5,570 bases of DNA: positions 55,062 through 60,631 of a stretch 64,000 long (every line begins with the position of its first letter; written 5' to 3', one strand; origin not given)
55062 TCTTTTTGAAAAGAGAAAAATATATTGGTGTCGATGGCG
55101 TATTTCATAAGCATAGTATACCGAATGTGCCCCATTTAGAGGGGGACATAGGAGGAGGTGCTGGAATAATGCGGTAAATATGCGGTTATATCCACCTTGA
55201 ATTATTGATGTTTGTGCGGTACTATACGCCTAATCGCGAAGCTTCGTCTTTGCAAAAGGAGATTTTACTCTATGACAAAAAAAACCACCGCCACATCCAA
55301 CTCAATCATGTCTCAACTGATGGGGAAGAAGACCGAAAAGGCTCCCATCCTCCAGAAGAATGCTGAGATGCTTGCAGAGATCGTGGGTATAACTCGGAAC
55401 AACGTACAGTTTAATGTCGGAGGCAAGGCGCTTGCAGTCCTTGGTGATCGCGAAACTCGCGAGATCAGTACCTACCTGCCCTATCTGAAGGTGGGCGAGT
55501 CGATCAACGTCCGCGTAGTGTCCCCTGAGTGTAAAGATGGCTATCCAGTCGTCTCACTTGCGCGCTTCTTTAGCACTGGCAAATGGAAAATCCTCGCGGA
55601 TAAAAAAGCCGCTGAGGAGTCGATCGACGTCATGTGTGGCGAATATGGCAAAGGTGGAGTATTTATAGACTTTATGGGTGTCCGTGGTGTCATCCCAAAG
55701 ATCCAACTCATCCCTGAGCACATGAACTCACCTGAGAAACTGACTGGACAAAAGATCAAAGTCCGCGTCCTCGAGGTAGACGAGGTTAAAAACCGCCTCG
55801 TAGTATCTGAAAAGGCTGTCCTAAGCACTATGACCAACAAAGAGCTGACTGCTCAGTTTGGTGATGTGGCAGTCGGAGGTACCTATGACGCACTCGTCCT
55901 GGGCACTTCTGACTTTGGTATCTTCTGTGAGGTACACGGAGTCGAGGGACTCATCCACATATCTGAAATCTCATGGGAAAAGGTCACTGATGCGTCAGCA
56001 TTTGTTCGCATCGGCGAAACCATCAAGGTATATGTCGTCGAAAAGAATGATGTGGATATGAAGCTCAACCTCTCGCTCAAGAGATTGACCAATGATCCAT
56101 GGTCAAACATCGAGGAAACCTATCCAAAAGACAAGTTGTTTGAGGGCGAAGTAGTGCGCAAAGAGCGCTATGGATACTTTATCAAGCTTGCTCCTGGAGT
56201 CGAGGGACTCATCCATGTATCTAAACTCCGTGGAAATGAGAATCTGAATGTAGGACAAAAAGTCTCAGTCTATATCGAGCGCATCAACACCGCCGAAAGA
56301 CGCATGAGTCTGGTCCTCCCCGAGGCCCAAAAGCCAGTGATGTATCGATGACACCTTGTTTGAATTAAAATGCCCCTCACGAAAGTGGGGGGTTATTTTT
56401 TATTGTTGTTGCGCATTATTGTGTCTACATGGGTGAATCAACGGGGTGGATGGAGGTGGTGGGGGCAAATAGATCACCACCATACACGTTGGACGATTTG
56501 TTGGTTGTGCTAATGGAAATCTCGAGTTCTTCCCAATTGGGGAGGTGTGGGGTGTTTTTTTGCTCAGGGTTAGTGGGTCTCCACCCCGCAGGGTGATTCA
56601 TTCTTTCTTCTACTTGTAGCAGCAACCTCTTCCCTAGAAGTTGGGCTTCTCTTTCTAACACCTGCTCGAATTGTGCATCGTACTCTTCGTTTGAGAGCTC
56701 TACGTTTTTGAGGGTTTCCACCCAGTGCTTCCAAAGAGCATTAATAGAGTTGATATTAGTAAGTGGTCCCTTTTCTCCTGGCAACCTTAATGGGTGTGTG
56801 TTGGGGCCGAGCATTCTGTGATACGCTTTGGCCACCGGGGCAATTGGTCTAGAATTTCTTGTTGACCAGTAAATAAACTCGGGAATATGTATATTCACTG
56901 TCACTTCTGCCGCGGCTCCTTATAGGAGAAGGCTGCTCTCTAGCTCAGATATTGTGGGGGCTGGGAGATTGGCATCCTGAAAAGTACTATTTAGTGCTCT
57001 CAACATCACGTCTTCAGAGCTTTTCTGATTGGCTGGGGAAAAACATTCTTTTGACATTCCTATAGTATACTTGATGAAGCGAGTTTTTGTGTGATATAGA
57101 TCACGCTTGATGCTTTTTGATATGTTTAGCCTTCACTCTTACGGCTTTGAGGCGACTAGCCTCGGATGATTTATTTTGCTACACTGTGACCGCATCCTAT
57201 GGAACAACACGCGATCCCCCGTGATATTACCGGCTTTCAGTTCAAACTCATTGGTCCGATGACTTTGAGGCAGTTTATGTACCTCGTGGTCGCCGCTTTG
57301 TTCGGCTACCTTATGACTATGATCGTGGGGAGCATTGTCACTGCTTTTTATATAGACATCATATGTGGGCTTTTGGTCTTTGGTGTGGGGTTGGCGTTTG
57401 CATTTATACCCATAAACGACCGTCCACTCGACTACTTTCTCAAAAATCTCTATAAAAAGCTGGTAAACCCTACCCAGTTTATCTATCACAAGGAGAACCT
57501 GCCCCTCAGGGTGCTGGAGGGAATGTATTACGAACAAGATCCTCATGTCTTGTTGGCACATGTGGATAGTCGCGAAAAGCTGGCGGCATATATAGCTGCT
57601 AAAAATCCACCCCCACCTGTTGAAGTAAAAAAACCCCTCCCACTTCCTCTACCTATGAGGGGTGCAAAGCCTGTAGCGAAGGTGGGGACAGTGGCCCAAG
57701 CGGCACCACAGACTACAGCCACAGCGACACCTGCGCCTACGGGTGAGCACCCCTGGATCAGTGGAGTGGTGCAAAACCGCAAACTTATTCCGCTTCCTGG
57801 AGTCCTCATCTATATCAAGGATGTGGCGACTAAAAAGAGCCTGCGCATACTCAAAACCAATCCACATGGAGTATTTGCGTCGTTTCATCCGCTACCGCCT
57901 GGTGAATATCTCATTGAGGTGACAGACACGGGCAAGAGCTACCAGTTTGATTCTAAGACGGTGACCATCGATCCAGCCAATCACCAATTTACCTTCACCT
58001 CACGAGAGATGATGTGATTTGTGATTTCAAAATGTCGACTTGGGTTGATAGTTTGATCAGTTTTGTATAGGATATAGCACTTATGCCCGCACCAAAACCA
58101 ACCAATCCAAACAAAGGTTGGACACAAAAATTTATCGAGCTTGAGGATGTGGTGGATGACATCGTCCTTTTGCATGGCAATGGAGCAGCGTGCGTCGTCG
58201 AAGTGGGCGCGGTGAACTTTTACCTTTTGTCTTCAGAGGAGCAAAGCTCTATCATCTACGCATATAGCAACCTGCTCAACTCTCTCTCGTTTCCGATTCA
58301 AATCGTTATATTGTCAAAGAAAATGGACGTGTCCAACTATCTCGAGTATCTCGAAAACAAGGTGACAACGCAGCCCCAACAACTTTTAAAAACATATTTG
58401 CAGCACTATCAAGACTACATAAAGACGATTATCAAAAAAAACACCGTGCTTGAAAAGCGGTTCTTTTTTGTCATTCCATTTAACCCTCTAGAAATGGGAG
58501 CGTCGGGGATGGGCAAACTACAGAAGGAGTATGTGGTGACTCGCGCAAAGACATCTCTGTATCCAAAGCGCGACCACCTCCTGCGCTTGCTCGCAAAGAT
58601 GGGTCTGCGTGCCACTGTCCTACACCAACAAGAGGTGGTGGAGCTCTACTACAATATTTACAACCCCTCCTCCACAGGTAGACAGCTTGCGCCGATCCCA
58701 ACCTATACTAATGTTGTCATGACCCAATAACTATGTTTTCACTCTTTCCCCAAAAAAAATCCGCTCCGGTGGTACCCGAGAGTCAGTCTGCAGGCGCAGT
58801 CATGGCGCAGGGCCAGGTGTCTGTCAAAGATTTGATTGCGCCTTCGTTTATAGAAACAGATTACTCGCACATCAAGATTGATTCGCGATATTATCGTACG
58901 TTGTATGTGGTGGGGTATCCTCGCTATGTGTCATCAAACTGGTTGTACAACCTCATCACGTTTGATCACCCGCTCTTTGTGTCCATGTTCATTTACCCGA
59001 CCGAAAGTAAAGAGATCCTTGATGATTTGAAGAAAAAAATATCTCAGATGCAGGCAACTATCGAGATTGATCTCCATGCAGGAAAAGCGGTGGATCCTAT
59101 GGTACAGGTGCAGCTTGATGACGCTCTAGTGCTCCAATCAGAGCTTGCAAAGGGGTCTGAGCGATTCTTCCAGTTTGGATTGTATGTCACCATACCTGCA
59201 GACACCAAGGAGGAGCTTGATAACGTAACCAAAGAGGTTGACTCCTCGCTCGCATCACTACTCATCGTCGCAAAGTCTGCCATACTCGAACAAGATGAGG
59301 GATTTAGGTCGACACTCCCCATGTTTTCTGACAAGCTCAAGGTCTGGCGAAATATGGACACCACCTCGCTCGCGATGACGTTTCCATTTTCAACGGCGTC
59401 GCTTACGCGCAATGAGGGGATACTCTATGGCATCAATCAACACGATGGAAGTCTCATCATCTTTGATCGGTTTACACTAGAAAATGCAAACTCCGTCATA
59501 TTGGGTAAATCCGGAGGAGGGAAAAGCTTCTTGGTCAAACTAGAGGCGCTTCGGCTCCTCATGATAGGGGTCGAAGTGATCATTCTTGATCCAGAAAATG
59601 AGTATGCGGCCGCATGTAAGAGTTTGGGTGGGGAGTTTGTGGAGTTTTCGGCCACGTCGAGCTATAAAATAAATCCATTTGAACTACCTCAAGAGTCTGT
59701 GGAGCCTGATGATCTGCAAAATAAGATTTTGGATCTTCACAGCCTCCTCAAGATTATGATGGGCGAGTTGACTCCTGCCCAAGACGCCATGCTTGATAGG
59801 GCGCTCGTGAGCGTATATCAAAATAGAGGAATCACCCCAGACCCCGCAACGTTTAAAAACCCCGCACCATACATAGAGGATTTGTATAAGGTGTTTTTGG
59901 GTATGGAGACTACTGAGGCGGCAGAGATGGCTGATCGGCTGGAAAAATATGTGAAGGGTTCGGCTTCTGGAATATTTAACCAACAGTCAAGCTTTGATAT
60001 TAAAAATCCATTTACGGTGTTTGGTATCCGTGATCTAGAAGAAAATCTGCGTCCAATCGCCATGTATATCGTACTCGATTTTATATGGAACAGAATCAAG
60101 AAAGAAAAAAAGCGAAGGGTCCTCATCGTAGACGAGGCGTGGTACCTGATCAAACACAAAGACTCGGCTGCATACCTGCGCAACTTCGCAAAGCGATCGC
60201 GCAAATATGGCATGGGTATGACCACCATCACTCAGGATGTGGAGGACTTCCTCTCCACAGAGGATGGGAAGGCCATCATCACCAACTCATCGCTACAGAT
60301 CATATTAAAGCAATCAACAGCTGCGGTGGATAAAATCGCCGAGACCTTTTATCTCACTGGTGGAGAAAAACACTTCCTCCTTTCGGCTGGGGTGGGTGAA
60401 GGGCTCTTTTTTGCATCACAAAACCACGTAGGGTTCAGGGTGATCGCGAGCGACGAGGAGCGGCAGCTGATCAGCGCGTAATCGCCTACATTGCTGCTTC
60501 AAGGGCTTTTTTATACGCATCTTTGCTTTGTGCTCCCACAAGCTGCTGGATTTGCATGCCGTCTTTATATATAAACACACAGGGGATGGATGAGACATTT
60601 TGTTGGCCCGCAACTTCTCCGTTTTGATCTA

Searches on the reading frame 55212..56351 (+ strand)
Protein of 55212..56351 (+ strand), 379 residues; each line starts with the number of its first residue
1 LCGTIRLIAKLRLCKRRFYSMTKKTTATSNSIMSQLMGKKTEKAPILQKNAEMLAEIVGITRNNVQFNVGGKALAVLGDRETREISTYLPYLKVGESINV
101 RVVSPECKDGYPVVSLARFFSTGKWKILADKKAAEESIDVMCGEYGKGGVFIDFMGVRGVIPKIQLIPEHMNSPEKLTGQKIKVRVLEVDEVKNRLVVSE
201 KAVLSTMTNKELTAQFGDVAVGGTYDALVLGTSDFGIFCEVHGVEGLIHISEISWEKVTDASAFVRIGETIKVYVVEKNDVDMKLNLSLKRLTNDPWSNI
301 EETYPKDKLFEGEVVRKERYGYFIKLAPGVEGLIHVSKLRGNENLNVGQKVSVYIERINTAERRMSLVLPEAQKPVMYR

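Call 75: search_protein_families(library=pfam, proteins=[window:55212-56351:+], max_evalue=0.001)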
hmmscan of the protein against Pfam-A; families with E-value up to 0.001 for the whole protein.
window:55212-56351:+ (379 aa): 2 families
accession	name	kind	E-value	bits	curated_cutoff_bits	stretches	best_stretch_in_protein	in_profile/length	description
PF00575.29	S1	-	2.1e-30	105.3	22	3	220-290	3-74/74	S1 RNA binding domain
PF23459.1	S1_RRP5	-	1.4e-07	32.4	27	0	312-363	9-66/72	RRP5 S1 domain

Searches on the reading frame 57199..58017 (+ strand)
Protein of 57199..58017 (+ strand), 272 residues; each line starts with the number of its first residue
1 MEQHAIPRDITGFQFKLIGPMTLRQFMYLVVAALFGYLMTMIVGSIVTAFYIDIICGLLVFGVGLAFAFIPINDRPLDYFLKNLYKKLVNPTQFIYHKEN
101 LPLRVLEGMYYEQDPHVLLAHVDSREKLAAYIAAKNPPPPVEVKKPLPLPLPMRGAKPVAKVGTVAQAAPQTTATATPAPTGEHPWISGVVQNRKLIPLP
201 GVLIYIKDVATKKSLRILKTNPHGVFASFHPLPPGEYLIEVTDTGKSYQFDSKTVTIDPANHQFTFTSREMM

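Call 75: search_protein_families(library=pfam, proteins=[window:57199-58017:+], max_evalue=0.001)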
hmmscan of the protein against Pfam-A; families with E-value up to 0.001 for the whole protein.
window:57199-58017:+ (272 aa): 2 families
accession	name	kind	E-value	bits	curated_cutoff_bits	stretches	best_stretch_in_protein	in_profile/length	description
PF12666.12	PrgI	-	1.3e-10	42.2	27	1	6-95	2-90/91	PrgI family protein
PF13620.12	CarboxypepD_reg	-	3.8e-05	24.4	32.3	1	187-259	2-71/82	Carboxypeptidase regulatory-like domain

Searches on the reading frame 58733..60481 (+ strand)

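Call 75: search_protein_families(library=pfam, proteins=[window:58733-60481:+], max_evalue=0.001)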
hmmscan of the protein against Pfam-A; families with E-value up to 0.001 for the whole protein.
window:58733-60481:+ (582 aa): 4 families
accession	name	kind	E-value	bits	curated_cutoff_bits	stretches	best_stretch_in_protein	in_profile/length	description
PF19044.6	P-loop_TraG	-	1.4e-30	106.8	25.8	1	247-552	25-345/413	TraG P-loop domain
PF12846.13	AAA_10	-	1.1e-12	48.1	27.5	2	250-292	20-62/362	AAA-like domain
PF01935.23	DUF87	-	6e-11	43.3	23.2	1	256-410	28-165/220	Helicase HerA, central domain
PF03135.19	CagE_TrbE_VirB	-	0.00014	22.3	21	0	48-199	60-199/204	CagE, TrbE, VirB family, component of type IV transporter system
